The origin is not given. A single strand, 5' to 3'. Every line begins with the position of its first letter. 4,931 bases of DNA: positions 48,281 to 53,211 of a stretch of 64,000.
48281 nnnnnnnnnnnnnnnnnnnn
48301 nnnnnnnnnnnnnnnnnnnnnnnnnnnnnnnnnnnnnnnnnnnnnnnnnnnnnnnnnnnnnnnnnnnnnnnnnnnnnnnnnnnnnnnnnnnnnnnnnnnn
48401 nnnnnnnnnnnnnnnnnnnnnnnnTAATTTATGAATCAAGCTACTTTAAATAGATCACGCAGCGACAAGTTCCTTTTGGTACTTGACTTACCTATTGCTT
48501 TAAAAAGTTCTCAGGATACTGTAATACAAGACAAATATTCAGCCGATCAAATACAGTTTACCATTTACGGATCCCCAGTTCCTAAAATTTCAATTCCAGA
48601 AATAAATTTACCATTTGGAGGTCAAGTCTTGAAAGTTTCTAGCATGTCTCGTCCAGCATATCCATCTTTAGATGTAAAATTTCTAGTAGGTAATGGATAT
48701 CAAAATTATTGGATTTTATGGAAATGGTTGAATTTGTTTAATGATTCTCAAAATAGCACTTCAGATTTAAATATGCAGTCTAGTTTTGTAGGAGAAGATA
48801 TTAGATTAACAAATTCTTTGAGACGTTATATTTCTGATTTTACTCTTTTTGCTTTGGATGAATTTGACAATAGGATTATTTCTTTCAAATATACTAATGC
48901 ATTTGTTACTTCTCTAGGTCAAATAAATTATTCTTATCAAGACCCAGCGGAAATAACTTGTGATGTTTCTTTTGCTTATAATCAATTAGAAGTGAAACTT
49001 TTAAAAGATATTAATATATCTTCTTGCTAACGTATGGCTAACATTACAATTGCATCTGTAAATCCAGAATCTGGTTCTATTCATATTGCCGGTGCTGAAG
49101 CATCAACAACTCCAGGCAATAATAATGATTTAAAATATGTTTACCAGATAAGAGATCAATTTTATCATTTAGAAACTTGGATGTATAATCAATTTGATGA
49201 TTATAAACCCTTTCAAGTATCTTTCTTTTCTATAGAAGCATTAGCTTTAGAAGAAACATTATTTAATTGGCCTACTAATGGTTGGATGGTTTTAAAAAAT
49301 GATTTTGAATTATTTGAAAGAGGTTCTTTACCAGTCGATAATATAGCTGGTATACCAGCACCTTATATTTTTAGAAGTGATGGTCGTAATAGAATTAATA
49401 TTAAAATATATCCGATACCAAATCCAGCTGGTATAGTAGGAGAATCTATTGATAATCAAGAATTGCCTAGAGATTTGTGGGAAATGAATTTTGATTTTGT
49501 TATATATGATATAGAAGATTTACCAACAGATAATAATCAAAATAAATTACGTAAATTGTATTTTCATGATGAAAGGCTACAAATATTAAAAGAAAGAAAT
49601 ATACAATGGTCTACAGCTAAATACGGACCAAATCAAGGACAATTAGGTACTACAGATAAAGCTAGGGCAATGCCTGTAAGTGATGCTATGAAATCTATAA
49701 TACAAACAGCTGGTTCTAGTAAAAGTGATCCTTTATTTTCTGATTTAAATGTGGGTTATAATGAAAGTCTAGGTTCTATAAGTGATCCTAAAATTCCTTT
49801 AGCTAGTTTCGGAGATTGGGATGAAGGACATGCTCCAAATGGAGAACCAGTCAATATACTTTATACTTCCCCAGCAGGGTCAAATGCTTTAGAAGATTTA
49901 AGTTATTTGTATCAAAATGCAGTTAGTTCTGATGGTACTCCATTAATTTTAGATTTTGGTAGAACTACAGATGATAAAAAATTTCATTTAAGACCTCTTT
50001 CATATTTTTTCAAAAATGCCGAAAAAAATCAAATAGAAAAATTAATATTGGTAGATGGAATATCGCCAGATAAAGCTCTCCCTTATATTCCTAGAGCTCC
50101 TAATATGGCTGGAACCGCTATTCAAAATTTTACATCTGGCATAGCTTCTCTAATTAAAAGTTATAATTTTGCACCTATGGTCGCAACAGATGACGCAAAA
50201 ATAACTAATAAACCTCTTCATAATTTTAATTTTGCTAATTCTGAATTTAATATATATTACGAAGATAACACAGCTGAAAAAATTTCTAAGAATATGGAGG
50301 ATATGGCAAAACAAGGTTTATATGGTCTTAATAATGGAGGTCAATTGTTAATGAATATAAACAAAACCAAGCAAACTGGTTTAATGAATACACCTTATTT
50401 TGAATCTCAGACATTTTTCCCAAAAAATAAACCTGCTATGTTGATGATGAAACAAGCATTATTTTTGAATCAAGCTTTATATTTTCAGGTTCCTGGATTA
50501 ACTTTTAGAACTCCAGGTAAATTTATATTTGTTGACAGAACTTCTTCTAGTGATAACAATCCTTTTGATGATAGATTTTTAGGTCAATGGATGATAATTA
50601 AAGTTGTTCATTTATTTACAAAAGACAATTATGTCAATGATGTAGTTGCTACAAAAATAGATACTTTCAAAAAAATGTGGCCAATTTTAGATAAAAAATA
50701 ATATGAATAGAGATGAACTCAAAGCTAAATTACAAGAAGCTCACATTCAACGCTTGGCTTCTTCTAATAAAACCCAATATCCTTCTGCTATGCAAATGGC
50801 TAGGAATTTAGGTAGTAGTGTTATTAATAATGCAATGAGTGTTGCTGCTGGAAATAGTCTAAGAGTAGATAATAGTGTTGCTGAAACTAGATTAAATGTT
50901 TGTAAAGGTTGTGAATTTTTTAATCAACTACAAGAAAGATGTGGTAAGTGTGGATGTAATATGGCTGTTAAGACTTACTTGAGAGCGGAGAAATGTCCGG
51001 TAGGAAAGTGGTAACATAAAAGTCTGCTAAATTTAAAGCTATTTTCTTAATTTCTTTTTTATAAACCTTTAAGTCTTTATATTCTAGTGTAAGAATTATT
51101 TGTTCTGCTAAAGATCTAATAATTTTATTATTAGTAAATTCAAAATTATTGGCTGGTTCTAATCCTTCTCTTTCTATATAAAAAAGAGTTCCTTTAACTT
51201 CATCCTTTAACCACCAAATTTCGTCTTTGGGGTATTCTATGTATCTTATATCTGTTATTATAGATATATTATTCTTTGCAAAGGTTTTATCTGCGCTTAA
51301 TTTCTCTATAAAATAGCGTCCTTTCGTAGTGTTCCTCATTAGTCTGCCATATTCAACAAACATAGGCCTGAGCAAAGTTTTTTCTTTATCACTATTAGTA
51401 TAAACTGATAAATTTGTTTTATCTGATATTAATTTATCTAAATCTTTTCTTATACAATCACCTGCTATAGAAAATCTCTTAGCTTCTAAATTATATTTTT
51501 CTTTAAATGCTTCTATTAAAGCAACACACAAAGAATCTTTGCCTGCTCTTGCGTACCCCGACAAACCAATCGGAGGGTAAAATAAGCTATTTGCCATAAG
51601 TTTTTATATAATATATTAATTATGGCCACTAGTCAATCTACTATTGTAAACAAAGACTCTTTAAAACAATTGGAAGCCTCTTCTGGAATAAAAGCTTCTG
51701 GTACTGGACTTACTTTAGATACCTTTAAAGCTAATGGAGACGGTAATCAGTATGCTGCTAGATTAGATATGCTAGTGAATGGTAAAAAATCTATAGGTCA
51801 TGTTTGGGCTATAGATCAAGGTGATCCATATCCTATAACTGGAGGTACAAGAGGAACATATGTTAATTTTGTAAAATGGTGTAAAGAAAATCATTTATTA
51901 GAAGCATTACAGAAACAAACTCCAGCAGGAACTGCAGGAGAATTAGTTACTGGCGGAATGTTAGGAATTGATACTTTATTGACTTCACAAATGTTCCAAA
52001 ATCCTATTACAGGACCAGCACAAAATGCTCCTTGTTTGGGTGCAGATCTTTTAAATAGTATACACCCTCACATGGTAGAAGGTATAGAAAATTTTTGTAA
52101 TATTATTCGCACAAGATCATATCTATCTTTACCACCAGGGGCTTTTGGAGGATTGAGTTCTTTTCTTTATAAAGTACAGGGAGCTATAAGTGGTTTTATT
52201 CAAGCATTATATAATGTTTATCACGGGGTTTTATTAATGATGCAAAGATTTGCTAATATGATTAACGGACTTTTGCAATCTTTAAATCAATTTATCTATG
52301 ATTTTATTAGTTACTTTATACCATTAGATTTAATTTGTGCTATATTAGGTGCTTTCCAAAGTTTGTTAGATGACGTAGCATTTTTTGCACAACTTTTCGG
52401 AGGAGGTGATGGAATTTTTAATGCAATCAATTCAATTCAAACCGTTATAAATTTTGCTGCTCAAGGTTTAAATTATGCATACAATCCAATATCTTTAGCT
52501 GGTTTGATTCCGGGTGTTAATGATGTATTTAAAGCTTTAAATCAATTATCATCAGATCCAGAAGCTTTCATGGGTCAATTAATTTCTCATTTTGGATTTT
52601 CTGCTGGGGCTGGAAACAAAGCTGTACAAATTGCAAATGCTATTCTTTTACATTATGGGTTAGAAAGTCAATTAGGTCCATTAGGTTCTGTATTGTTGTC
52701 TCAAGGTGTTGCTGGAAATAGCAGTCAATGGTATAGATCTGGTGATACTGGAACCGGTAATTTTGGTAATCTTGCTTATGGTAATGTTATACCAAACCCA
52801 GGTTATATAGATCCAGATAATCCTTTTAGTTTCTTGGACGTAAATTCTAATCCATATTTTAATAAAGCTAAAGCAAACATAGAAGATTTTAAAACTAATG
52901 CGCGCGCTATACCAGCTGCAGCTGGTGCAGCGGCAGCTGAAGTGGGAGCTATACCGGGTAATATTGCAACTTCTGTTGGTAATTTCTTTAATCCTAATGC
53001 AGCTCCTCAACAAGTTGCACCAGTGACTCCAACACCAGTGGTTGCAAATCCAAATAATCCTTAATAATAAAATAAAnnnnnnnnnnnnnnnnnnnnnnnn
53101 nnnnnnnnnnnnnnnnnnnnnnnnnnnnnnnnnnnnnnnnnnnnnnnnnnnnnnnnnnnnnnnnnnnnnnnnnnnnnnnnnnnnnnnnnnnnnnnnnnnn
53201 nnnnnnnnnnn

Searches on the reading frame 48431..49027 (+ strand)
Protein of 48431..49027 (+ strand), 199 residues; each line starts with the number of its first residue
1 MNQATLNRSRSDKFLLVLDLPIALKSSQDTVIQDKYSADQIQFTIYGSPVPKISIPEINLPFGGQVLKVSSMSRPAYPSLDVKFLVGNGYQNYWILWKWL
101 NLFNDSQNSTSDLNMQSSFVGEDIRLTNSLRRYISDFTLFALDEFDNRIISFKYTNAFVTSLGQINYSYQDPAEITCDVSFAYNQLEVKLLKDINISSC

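Call 12: search_protein_families(library=phrogs, proteins=[window:48431-49027:+], max_evalue=0.001)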
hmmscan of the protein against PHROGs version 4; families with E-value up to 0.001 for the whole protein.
window:48431-49027:+ (199 aa): 1 family
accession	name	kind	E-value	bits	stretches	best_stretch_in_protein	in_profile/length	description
phrog_45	-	tail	6e-19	69.4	1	7-188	90-254/350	tail tube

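Call 13: search_protein_families(library=pfam, proteins=[window:48431-49027:+], max_evalue=0.01)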
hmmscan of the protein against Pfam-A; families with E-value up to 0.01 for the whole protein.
window:48431-49027:+ (199 aa): 0 families

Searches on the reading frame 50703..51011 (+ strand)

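Call 12: search_protein_families(library=phrogs, proteins=[window:50703-51011:+], max_evalue=0.001)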
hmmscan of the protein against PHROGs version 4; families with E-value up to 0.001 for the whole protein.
window:50703-51011:+ (103 aa): 1 family
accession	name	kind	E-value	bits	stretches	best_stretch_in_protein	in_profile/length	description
phrog_13558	-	unknown function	3.2e-18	66.5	1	44-103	9-68/69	-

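Call 13: search_protein_families(library=pfam, proteins=[window:50703-51011:+], max_evalue=0.01)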
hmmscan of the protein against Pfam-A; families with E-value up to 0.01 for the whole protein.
window:50703-51011:+ (103 aa): 1 family
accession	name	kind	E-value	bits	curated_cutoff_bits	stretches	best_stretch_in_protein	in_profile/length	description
PF19668.4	DUF6171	-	1.4e-07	32.2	27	1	51-103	30-80/80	Family of unknown function (DUF6171)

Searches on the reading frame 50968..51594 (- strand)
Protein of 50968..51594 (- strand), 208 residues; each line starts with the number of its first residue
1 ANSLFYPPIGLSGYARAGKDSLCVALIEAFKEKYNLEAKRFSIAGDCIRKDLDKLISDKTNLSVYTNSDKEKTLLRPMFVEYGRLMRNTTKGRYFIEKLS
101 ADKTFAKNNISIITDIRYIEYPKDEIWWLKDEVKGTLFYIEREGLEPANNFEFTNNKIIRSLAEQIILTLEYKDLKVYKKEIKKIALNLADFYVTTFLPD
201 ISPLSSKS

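Call 12: search_protein_families(library=phrogs, proteins=[window:50968-51594:-], max_evalue=0.001)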
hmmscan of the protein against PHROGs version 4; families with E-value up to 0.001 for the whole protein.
window:50968-51594:- (208 aa): 1 family
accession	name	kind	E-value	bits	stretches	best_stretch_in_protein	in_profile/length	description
phrog_139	-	other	6.6e-11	43.2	1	9-185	86-259/342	deoxynucleoside monophosphate kinase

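Call 13: search_protein_families(library=pfam, proteins=[window:50968-51594:-], max_evalue=0.01)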
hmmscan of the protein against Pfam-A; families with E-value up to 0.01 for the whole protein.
window:50968-51594:- (208 aa): 1 family
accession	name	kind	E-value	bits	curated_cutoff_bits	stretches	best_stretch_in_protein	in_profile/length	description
PF04275.20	P-mevalo_kinase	-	0.00043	20.6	33.8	1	11-118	1-101/114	Phosphomevalonate kinase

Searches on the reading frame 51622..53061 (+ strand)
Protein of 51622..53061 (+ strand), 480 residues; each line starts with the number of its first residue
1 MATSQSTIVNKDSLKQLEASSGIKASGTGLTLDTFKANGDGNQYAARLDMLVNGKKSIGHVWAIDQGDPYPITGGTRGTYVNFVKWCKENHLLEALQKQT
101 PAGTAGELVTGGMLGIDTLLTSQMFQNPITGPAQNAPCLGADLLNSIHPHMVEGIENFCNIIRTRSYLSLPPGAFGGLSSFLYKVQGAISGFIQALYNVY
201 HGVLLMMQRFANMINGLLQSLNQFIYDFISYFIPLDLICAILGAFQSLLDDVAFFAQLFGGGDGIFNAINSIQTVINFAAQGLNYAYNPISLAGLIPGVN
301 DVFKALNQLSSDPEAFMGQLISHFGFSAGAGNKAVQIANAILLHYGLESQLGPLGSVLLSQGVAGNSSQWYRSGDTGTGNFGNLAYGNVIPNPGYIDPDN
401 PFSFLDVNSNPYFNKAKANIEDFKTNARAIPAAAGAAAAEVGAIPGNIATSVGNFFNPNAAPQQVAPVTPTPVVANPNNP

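Call 12: search_protein_families(library=phrogs, proteins=[window:51622-53061:+], max_evalue=0.001)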
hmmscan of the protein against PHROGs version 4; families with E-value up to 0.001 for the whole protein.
window:51622-53061:+ (480 aa): 2 families
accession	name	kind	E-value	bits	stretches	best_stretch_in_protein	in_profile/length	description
phrog_305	-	tail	6e-06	26.1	1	187-455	452-664/1001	tail length tape measure protein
phrog_1204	-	tail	0.00068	18.6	1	147-342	519-701/1483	tail protein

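Call 13: search_protein_families(library=pfam, proteins=[window:51622-53061:+], max_evalue=0.01)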
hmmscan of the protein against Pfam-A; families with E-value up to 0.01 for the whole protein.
window:51622-53061:+ (480 aa): 0 families
